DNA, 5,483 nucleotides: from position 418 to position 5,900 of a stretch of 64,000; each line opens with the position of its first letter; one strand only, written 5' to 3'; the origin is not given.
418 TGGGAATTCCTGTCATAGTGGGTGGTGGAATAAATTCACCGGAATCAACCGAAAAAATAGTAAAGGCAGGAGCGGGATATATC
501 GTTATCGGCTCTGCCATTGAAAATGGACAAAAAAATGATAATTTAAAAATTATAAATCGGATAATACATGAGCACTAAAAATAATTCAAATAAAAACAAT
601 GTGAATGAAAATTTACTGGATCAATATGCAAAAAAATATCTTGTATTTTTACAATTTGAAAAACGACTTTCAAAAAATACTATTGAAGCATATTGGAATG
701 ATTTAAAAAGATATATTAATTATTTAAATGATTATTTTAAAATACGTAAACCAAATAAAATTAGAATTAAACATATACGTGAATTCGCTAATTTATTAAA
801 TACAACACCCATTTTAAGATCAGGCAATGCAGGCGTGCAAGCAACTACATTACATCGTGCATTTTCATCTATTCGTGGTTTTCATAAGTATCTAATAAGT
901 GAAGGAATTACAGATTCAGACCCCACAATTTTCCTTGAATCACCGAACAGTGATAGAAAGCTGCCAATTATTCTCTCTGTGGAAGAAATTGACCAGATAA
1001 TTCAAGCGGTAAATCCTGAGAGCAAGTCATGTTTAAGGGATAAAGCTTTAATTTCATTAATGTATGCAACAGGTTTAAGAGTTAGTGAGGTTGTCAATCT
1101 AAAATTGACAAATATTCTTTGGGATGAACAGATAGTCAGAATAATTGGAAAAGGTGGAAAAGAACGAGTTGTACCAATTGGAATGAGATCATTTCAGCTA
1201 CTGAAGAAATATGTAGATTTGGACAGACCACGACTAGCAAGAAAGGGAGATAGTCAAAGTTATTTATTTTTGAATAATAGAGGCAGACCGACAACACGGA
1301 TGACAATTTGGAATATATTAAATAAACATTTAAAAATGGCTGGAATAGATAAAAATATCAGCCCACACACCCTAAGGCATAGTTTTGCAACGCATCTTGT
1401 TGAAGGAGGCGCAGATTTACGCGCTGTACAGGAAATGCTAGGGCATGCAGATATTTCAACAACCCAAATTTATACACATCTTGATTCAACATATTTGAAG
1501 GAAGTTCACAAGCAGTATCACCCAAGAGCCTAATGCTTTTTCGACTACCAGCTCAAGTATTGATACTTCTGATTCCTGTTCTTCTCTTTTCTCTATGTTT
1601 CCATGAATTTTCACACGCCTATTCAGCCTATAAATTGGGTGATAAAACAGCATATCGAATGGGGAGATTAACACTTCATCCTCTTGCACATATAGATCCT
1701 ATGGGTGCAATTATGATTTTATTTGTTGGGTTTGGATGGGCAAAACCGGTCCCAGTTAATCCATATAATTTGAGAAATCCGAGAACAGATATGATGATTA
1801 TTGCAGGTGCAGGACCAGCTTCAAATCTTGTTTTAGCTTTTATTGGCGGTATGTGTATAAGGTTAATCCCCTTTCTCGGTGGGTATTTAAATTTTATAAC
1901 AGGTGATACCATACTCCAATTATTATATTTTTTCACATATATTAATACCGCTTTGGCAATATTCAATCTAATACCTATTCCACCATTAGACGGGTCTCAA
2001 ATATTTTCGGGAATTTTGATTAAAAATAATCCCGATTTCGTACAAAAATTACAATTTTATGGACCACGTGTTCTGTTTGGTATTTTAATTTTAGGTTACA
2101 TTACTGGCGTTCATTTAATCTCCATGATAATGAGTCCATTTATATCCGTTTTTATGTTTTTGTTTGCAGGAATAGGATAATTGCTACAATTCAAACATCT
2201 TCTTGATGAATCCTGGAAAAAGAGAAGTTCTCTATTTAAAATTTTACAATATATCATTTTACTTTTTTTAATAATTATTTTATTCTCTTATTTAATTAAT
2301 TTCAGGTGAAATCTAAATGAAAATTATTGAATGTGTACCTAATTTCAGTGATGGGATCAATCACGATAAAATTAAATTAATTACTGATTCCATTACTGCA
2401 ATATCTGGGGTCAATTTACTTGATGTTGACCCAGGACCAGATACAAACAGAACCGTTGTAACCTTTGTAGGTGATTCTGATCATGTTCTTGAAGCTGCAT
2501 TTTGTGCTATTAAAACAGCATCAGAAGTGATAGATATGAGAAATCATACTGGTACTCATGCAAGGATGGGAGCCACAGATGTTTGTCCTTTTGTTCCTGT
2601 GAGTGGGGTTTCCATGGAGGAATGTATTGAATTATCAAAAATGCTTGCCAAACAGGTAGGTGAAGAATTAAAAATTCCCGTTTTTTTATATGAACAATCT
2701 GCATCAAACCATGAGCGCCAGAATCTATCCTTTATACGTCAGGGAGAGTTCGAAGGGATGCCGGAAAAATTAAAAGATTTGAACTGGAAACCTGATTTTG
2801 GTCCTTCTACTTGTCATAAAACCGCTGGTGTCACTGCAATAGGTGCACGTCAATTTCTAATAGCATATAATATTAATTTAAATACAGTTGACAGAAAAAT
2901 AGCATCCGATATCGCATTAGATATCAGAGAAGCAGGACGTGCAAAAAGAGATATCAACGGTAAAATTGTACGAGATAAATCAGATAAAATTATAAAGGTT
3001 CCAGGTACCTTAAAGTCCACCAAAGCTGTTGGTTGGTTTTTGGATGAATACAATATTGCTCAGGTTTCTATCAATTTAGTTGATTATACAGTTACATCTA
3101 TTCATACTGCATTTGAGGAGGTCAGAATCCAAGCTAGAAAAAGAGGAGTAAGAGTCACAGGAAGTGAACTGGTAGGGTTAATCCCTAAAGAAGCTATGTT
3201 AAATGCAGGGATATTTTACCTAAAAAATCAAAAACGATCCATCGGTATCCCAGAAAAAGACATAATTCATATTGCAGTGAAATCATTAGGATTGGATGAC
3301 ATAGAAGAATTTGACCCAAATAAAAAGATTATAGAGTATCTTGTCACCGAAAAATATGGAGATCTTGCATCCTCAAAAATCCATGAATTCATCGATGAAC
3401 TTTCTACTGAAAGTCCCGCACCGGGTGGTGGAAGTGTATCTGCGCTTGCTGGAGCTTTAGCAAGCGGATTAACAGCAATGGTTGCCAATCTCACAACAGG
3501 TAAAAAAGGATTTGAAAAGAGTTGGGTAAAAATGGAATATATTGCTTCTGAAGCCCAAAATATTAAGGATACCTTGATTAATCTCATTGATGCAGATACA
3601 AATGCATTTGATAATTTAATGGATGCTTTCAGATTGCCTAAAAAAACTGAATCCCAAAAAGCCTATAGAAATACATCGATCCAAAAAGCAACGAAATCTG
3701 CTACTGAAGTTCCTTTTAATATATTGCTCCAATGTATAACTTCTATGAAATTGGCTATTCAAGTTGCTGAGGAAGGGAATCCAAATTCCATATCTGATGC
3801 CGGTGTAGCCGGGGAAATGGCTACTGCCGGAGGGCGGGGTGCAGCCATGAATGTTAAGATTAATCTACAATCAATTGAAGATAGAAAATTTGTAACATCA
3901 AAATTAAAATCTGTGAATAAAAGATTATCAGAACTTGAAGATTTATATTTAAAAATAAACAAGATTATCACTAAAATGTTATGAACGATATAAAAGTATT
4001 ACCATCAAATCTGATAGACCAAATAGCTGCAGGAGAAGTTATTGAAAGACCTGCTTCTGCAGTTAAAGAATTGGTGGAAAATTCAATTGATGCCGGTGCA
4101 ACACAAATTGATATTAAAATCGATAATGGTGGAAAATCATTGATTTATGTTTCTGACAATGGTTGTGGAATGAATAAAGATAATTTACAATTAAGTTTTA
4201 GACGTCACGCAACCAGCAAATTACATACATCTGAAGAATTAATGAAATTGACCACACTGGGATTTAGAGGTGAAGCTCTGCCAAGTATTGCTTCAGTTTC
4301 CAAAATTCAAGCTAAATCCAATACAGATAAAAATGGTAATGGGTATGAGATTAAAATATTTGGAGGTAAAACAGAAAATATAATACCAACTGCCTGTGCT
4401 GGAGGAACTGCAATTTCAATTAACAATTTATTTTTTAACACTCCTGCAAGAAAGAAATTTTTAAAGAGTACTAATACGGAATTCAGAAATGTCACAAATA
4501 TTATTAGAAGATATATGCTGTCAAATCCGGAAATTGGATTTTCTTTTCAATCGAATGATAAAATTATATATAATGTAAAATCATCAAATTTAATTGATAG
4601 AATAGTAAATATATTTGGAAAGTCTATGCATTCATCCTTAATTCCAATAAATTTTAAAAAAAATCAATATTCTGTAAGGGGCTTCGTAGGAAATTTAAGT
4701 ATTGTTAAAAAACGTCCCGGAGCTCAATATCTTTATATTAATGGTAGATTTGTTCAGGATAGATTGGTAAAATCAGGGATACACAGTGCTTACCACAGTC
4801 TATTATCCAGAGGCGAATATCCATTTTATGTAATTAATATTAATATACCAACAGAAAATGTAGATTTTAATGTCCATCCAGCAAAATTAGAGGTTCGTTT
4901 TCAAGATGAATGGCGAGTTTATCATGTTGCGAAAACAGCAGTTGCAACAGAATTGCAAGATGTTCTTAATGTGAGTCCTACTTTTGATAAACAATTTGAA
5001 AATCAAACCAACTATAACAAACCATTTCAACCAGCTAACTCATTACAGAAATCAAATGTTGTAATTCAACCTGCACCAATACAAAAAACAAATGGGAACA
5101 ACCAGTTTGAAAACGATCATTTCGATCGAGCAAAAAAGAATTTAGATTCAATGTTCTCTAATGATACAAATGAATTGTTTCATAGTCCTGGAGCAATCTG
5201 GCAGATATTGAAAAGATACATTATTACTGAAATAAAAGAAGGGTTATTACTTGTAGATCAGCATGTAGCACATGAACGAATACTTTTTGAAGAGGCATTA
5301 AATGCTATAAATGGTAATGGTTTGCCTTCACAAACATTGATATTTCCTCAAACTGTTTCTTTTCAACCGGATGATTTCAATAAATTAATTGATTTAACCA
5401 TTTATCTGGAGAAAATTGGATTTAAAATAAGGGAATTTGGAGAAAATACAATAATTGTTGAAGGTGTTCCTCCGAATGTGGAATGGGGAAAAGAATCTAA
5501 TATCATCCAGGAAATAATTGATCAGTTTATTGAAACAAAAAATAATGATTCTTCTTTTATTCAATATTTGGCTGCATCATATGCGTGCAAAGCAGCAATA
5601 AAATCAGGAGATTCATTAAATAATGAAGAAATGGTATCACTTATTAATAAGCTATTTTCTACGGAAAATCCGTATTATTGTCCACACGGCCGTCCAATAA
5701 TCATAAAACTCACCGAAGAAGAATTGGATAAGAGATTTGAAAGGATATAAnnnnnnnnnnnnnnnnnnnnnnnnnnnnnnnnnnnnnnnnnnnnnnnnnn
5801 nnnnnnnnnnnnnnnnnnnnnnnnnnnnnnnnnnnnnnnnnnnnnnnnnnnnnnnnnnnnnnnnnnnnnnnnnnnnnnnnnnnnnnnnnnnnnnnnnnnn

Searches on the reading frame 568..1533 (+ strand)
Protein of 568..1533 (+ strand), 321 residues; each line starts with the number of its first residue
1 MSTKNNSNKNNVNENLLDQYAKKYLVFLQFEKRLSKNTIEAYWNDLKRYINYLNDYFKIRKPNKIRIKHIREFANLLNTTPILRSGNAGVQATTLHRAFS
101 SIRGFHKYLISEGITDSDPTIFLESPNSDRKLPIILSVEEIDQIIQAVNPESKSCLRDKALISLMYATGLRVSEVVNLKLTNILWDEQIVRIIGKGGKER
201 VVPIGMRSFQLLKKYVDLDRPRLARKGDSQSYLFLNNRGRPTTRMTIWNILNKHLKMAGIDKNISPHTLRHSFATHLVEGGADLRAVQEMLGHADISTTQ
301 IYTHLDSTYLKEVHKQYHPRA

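Call 34: search_protein_families(library=pfam, proteins=[window:568-1533:+], max_evalue=0.00001)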
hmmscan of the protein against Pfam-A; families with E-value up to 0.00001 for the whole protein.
window:568-1533:+ (321 aa): 3 families
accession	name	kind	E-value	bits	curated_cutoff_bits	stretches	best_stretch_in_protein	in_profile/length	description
PF00589.27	Phage_integrase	-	1.5e-53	181.5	27.1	1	136-306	3-169/172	Phage integrase family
PF02899.23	Phage_int_SAM_1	-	5.3e-17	62.3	22.3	1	22-113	2-83/83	Phage integrase, N-terminal SAM-like domain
PF13495.12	Phage_int_SAM_4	-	4.1e-06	27.5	27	1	32-112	12-81/85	Phage integrase, N-terminal SAM-like domain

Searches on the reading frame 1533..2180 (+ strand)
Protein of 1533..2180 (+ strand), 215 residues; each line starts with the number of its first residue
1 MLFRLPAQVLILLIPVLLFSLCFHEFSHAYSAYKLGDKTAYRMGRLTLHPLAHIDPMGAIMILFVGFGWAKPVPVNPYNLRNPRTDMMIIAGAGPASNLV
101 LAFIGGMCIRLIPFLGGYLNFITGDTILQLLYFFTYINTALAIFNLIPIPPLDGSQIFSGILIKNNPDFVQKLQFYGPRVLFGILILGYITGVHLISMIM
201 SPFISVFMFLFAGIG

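Call 34: search_protein_families(library=pfam, proteins=[window:1533-2180:+], max_evalue=0.00001)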
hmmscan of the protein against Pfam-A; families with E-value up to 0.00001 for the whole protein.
window:1533-2180:+ (215 aa): 1 family
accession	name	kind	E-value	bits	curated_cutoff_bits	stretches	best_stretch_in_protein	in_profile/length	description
PF02163.28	Peptidase_M50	-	1.6e-14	54.3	27.2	1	127-163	159-195/221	Peptidase family M50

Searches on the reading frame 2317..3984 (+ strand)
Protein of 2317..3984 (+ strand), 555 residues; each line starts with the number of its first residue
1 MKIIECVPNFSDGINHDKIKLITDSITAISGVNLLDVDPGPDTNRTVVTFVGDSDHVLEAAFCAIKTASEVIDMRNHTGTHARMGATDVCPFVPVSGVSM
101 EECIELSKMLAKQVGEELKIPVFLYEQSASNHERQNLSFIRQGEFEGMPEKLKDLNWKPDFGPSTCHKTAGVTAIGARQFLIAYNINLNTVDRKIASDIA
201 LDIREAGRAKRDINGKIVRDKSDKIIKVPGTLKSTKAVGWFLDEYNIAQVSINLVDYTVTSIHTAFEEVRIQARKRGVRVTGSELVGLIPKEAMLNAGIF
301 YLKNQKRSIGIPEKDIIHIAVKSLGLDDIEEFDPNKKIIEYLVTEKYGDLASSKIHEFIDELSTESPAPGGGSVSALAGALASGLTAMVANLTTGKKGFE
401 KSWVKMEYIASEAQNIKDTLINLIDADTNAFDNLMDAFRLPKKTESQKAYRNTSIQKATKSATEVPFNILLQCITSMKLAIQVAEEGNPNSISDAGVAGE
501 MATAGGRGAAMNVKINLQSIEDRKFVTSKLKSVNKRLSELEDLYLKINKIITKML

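Call 34: search_protein_families(library=pfam, proteins=[window:2317-3984:+], max_evalue=0.00001)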
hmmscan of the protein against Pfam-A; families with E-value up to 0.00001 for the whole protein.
window:2317-3984:+ (555 aa): 3 families
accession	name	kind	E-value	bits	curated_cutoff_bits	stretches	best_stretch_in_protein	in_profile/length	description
PF07837.17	FTCD_N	-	2.1e-70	236.5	27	1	3-178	1-176/176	Formiminotransferase domain, N-terminal subdomain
PF04961.17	FTCD_C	-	1e-64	218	24.5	1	355-534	2-181/182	Formiminotransferase-cyclodeaminase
PF02971.19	FTCD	-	3e-59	199.6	24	1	180-341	1-145/145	Formiminotransferase domain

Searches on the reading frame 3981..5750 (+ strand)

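Call 34: search_protein_families(library=pfam, proteins=[window:3981-5750:+], max_evalue=0.00001)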
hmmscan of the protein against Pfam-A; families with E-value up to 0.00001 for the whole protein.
window:3981-5750:+ (589 aa): 4 families
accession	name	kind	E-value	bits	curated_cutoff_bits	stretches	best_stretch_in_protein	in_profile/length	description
PF01119.25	DNA_mis_repair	-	2.6e-35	121.1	26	1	209-325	2-118/119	DNA mismatch repair protein, C-terminal domain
PF08676.16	MutL_C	-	1.8e-32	112.4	25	1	407-546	2-142/142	MutL C terminal dimerisation domain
PF13589.12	HATPase_c_3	-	1.4e-12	48.3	25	1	25-115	4-94/137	Histidine kinase-, DNA gyrase B-, and HSP90-like ATPase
PF02518.31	HATPase_c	-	8.2e-09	36.3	26.4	1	23-82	5-64/111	Histidine kinase-, DNA gyrase B-, and HSP90-like ATPase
